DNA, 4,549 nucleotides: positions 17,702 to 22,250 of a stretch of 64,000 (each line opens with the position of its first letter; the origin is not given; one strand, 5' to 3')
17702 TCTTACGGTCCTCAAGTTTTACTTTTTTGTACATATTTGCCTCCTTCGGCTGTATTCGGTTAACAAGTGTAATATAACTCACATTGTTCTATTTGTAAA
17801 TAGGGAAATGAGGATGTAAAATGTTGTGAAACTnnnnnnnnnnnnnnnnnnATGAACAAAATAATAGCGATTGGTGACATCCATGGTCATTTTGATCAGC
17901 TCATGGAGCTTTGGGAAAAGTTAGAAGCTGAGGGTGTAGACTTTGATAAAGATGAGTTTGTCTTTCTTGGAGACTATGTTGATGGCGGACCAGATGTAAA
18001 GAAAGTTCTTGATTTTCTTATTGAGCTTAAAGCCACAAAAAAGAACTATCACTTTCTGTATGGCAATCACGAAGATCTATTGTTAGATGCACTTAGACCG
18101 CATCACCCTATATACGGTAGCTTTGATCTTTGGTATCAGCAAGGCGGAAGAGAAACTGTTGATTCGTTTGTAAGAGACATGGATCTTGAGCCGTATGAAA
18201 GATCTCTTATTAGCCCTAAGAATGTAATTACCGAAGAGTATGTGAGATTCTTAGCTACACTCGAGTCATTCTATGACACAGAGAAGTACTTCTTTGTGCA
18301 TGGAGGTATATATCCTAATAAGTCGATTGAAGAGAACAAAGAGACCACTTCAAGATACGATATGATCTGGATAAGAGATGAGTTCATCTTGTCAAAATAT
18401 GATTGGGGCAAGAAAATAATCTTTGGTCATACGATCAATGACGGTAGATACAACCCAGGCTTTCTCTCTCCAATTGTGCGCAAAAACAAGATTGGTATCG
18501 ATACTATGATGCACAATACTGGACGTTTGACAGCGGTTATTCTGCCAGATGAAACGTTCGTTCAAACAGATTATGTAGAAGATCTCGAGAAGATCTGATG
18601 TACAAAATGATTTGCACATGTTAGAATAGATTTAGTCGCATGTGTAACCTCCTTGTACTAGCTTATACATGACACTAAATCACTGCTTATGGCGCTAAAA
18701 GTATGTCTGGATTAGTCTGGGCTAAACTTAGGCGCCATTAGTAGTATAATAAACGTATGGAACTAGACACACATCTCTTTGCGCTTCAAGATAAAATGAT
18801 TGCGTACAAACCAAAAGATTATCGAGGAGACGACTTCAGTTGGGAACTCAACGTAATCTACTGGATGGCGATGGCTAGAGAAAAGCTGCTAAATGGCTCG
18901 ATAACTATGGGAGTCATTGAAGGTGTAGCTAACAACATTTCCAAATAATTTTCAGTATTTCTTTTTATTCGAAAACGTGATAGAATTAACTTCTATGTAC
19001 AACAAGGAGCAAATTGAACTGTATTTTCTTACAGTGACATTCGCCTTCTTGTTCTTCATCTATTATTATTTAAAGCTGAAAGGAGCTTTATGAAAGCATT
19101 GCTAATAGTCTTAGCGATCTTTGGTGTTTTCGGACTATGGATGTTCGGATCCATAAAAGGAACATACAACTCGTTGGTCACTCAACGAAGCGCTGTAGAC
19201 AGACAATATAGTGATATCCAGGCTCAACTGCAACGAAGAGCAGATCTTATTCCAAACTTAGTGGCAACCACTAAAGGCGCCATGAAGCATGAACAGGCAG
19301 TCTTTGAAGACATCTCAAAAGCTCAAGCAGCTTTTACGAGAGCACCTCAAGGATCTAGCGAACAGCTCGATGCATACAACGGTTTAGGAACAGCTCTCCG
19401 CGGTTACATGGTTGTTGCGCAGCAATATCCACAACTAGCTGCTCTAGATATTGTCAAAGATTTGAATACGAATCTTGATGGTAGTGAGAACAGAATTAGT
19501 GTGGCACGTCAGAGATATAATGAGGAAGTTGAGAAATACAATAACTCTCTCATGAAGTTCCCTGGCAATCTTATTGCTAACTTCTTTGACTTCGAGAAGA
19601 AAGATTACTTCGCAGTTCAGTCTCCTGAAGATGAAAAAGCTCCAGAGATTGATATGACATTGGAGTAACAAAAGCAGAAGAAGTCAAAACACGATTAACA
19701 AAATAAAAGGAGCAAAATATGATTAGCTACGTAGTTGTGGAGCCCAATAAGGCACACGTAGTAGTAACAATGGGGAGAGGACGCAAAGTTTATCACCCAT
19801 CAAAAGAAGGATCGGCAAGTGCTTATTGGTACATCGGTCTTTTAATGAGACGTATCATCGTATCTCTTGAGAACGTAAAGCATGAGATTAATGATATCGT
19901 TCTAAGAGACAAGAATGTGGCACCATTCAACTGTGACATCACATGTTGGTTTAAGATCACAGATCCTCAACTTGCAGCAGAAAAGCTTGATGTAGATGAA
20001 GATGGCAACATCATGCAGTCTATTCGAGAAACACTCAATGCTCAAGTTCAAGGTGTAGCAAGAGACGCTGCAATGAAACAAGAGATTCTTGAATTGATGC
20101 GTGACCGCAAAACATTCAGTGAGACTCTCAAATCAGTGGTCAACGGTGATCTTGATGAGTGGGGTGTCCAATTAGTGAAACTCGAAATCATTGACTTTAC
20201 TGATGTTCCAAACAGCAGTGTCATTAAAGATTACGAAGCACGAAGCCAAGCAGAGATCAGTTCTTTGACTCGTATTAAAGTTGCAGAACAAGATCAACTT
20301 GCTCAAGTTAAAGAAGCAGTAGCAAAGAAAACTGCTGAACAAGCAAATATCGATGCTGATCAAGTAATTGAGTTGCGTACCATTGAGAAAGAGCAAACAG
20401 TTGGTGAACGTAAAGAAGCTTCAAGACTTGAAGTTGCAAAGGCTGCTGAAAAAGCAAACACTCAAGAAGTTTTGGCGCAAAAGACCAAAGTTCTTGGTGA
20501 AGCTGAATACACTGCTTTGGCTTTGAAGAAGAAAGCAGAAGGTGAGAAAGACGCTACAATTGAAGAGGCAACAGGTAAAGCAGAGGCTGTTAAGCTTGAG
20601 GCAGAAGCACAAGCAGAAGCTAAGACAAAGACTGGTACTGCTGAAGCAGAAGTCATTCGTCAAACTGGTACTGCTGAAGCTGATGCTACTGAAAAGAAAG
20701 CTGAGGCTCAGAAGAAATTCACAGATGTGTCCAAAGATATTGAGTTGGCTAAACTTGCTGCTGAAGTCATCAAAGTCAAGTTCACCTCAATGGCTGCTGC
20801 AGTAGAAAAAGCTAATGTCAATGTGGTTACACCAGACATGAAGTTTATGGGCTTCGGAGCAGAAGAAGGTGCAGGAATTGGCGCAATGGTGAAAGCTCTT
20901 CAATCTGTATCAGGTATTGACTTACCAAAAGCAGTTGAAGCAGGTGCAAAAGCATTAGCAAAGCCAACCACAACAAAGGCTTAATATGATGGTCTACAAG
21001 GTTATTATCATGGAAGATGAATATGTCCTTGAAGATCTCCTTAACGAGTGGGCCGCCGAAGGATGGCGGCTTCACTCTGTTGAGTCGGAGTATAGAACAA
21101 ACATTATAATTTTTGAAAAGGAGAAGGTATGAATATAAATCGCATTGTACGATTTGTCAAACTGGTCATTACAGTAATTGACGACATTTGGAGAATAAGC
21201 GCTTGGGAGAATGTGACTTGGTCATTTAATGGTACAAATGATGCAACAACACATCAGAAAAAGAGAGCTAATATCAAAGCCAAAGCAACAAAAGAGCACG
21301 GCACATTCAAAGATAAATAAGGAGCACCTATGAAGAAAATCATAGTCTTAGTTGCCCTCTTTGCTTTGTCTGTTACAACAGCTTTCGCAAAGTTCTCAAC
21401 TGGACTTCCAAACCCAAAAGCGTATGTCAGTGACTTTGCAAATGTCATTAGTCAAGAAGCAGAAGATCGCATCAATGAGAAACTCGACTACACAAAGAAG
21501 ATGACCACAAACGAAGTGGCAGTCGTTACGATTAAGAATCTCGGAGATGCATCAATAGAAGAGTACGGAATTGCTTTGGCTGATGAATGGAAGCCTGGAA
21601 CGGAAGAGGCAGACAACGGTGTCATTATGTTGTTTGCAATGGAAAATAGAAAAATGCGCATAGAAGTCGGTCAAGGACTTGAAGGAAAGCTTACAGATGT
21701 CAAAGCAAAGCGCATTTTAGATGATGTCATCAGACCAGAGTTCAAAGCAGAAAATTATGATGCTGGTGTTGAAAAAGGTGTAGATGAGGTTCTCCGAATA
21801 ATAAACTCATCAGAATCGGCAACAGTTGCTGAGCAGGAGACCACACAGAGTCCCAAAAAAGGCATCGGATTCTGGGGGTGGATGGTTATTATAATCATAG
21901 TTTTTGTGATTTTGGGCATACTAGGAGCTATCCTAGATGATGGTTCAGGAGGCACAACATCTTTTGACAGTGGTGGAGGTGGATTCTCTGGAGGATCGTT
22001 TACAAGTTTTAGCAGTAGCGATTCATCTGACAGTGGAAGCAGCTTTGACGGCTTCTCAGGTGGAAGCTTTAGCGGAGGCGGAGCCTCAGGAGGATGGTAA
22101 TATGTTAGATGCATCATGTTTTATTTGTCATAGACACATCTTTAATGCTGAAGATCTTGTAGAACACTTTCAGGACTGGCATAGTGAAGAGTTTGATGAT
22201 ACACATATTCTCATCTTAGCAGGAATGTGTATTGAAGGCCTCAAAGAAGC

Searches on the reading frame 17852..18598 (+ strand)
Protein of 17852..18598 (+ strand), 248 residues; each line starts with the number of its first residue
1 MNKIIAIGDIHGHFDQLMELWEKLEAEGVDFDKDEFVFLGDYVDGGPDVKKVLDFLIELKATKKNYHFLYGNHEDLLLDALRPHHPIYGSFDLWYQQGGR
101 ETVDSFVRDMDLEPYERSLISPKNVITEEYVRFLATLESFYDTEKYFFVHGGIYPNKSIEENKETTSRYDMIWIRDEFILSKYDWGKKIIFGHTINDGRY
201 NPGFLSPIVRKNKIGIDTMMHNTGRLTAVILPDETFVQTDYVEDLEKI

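Call 4: search_protein_families(library=pfam, proteins=[window:17852-18598:+], max_evalue=0.01)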
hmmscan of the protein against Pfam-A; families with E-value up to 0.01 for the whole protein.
window:17852-18598:+ (248 aa): 1 family
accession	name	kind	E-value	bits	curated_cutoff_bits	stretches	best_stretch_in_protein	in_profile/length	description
PF00149.33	Metallophos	-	2.9e-19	70.7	21.5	1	3-197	2-159/191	Calcineurin-like phosphoesterase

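Call 9: search_protein_families(library=phrogs, proteins=[window:17852-18598:+], max_evalue=0.01)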
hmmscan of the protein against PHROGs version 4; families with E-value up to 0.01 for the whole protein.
window:17852-18598:+ (248 aa): 5 families
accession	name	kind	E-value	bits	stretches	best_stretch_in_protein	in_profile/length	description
phrog_246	-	other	1.6e-45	156.9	1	2-243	176-394/417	NinI-like serine-threonine phosphatase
phrog_8238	-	DNA, RNA and nucleotide metabolism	1.3e-15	57.5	1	2-166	172-317/737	RNA ligase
phrog_20114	-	other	8.1e-15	56.3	1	3-107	4-110/131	phosphoesterase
phrog_9096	-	unknown function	9.1e-07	29.9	1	3-99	14-98/157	-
phrog_1649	-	other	1.1e-06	28.5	1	2-78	36-108/308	metallo-phosphoesterase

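Call 19: search_protein_families(library=ncbifam, proteins=[window:17852-18598:+], max_evalue=0.01)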
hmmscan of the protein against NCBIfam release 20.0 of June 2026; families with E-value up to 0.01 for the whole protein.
window:17852-18598:+ (248 aa): 6 families
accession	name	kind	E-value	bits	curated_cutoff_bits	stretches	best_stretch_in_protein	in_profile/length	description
NF001204.0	PRK00166.1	equivalog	2.3e-12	46.8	176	1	4-164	3-134/276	symmetrical bis(5'-nucleosyl)-tetraphosphatase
NF008516.0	PRK11439.1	equivalog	1.3e-08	35.2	326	1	3-180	18-170/218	protein-serine/threonine phosphatase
NF010148.0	PRK13625.1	equivalog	1.5e-08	34.5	340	1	6-77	5-80/245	bis(5'-nucleosyl)-tetraphosphatase PrpE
TIGR04075.1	bacter_Pnkp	equivalog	5.1e-08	31.6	750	1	7-238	185-410/851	polynucleotide kinase-phosphatase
NF007425.0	PRK09968.1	equivalog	6e-07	29.4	332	1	3-226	16-212/218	protein-serine/threonine phosphatase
TIGR00668.1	apaH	equivalog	0.00016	21.2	222.85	1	6-77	5-70/279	bis(5'-nucleosyl)-tetraphosphatase (symmetrical) ApaH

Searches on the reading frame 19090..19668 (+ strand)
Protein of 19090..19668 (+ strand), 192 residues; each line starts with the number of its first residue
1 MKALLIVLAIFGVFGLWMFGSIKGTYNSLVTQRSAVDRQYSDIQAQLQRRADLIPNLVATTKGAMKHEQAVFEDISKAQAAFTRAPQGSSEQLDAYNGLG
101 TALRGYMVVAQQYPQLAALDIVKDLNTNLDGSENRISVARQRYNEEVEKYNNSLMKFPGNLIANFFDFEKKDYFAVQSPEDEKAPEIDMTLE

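Call 55: search_protein_families(library=phrogs, proteins=[window:19090-19668:+], max_evalue=0.00001)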
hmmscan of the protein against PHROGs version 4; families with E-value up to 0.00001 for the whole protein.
window:19090-19668:+ (192 aa): 1 family
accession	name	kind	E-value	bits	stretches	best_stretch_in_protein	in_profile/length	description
phrog_1383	-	head and packaging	8.1e-20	72.2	1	3-173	8-160/187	virion structural protein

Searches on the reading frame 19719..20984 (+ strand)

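Call 55: search_protein_families(library=phrogs, proteins=[window:19719-20984:+], max_evalue=0.00001)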
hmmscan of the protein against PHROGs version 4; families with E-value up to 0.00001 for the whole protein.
window:19719-20984:+ (421 aa): 0 families

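Call 56: search_protein_families(library=pfam, proteins=[window:19719-20984:+], max_evalue=0.001)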
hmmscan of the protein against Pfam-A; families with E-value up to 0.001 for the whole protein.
window:19719-20984:+ (421 aa): 1 family
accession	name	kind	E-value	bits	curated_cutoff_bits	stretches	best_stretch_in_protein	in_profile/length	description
PF01145.31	Band_7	-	1.4e-18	68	23.6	1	6-192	2-175/176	SPFH domain / Band 7 family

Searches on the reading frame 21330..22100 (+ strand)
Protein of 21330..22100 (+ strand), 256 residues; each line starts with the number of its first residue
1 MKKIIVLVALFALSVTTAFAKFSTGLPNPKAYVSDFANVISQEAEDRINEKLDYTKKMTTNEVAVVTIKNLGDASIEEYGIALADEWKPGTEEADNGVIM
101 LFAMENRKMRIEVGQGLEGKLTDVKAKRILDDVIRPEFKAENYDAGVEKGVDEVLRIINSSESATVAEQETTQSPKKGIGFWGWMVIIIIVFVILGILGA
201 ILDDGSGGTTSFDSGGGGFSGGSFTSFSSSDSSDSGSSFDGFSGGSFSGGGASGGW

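Call 55: search_protein_families(library=phrogs, proteins=[window:21330-22100:+], max_evalue=0.00001)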
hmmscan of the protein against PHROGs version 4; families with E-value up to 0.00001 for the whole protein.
window:21330-22100:+ (256 aa): 0 families

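Call 56: search_protein_families(library=pfam, proteins=[window:21330-22100:+], max_evalue=0.001)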
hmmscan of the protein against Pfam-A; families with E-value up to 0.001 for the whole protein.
window:21330-22100:+ (256 aa): 1 family
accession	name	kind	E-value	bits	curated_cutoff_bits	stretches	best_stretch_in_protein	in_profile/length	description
PF04536.20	TPM_phosphatase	-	3.4e-39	134.1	22.1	1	33-155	1-123/125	TPM domain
